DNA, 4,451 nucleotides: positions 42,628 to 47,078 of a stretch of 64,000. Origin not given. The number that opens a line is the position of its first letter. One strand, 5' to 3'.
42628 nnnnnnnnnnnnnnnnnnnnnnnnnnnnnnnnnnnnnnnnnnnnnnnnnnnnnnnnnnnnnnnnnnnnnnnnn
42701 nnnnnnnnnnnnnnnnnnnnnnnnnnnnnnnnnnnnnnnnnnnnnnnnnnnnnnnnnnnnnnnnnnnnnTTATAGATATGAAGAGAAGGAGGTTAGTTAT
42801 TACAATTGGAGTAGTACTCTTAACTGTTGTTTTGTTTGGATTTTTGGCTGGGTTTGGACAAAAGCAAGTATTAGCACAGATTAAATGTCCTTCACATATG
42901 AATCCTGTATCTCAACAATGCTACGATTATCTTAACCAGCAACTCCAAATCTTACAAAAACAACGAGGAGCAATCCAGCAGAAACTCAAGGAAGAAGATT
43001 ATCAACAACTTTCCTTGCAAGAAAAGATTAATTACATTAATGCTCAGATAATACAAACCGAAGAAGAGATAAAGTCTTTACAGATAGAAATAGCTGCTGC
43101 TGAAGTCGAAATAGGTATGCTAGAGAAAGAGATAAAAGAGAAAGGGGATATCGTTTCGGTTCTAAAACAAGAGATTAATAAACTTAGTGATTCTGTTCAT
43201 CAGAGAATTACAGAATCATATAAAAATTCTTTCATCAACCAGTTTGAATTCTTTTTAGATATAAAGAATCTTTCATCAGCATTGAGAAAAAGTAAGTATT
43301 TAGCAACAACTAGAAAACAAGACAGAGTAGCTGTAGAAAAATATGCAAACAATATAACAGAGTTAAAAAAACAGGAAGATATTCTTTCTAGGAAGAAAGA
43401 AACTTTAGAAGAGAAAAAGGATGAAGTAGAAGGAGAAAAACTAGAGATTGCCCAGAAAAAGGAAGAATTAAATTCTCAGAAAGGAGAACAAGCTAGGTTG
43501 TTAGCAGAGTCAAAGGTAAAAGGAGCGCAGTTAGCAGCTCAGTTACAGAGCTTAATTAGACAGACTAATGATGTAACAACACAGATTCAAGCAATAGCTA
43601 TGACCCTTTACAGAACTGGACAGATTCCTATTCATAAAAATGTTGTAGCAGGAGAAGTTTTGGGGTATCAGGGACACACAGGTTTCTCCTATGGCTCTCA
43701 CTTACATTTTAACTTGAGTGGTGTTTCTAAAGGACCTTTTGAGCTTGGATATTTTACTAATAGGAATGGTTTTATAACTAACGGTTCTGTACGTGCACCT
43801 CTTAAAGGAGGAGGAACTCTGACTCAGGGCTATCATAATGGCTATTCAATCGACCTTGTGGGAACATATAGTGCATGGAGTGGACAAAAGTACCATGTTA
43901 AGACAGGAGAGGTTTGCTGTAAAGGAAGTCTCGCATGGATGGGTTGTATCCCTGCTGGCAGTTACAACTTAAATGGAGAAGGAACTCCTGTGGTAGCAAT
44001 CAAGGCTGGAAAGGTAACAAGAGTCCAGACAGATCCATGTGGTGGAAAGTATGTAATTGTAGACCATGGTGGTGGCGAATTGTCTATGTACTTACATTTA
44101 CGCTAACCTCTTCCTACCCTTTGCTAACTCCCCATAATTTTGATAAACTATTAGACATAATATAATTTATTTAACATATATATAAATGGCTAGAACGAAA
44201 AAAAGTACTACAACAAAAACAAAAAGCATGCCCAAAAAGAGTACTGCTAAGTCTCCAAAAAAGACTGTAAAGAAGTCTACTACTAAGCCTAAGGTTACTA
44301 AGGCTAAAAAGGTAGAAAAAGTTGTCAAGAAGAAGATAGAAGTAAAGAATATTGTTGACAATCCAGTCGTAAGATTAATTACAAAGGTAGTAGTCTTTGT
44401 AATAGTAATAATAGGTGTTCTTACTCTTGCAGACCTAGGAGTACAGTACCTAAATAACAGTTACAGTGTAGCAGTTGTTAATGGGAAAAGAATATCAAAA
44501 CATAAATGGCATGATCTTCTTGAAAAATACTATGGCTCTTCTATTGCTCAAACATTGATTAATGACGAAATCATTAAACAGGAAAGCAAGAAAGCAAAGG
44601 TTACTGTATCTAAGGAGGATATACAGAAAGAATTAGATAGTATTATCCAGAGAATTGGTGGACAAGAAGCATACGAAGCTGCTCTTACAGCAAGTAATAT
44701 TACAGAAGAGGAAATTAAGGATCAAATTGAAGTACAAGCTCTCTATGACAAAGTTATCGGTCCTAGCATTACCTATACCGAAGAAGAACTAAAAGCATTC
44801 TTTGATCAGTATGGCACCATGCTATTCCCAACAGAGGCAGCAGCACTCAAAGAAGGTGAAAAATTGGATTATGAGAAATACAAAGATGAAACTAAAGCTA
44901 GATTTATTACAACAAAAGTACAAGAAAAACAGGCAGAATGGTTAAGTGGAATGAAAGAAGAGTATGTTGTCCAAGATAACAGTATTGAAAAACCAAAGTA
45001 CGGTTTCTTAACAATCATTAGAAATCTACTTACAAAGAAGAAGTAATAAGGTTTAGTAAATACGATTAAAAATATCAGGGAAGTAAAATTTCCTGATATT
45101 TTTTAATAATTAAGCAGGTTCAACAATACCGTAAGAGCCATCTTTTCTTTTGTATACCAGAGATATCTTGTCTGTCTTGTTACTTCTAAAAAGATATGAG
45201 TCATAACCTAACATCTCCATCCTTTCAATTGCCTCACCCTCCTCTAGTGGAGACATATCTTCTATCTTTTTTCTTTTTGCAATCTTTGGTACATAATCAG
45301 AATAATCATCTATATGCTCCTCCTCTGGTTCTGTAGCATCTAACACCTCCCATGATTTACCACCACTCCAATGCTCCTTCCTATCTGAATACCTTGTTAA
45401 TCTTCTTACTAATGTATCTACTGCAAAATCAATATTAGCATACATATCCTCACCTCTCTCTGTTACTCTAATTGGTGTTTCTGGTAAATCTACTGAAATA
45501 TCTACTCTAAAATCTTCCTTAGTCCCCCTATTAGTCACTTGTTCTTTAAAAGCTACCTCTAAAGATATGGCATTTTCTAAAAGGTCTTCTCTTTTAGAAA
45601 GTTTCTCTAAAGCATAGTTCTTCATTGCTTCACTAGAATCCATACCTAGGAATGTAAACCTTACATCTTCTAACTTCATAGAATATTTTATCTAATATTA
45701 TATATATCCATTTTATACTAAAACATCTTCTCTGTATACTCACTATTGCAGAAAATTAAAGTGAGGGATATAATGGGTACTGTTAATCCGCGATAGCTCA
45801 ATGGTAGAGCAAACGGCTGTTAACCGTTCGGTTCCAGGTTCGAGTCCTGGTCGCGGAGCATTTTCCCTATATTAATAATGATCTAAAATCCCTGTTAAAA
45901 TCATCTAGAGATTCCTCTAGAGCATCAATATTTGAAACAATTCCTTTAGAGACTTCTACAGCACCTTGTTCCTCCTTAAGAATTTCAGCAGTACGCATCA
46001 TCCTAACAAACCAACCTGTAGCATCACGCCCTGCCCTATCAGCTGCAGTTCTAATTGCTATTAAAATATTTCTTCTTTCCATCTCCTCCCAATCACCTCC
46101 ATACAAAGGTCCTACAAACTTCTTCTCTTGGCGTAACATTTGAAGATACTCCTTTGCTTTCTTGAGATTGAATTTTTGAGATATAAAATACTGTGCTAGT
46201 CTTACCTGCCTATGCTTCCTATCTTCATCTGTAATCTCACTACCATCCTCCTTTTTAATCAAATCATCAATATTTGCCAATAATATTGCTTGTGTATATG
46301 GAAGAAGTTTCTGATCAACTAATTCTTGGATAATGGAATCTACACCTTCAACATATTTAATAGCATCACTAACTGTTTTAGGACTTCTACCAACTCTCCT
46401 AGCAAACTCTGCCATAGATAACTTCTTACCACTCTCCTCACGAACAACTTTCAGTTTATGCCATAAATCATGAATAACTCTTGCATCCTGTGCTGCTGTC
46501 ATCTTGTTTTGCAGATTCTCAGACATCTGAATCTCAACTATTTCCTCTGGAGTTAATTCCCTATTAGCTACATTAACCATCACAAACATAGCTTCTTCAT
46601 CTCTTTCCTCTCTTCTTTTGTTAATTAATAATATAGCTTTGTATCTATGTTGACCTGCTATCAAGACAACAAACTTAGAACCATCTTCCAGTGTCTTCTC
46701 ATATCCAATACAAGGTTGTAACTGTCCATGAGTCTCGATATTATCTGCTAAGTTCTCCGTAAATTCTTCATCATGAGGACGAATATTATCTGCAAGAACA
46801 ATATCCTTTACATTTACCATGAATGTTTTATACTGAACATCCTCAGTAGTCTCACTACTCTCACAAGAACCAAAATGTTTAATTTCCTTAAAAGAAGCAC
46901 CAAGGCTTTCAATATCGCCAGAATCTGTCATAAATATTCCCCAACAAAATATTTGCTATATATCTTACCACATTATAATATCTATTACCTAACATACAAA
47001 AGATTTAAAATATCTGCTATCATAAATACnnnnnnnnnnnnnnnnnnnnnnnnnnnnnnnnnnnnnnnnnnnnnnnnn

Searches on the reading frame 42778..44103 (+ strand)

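Call 6: search_protein_families(library=pfam, proteins=[window:42778-44103:+], max_evalue=0.01)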
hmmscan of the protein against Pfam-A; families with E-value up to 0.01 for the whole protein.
window:42778-44103:+ (442 aa): 3 families
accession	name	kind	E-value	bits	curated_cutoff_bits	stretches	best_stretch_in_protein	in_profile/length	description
PF01551.29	Peptidase_M23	-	2e-13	50.7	28.7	2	401-441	12-52/96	Peptidase family M23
PF06785.16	UPF0242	-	0.00031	21.3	33.5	1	5-143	40-169/194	Uncharacterised protein family (UPF0242) N-terminus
PF08614.16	ATG16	-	0.0079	16.8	33.7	1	52-136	86-163/200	Autophagy protein 16 (ATG16)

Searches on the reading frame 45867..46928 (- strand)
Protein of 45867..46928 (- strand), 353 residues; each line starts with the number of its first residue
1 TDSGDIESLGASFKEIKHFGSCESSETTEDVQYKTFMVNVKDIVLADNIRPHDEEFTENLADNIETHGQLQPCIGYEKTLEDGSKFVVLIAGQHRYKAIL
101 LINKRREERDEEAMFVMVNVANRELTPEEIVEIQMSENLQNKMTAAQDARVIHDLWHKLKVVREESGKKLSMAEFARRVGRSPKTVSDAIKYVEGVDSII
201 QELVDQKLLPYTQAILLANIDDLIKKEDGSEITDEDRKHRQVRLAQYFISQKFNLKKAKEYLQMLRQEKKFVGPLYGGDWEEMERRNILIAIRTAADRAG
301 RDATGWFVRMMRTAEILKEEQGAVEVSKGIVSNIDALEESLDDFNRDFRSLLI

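Call 6: search_protein_families(library=pfam, proteins=[window:45867-46928:-], max_evalue=0.01)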
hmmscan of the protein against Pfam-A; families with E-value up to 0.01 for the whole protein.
window:45867-46928:- (353 aa): 3 families
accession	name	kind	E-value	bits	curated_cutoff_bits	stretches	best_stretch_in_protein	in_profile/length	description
PF02195.25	ParB_N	-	0.0049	17.3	26.3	0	52-102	22-68/95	ParB N-terminal domain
PF13936.12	HTH_38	-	0.0049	17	27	0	168-187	19-38/44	Helix-turn-helix domain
PF25212.1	HVO_A0114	-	0.0061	16.8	27.6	0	168-199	35-66/84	HVO_A0114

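Call 23: search_protein_families(library=ncbifam, proteins=[window:45867-46928:-], max_evalue=0.01)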
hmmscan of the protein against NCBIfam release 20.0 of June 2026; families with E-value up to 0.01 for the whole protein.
window:45867-46928:- (353 aa): 3 families
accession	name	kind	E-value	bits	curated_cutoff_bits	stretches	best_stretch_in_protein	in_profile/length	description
TIGR00180.1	parB_part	domain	4.5e-10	39.6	58.45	1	52-218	24-170/186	ParB/RepB/Spo0J family partition protein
TIGR03734.1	PRTRC_parB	hypoth_equivalog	9.7e-07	27.7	278.6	1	51-220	11-160/555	PRTRC system ParB family protein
TIGR04285.1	nucleoid_noc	exception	2.9e-05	23.6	315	1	53-209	22-154/255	nucleoid occlusion protein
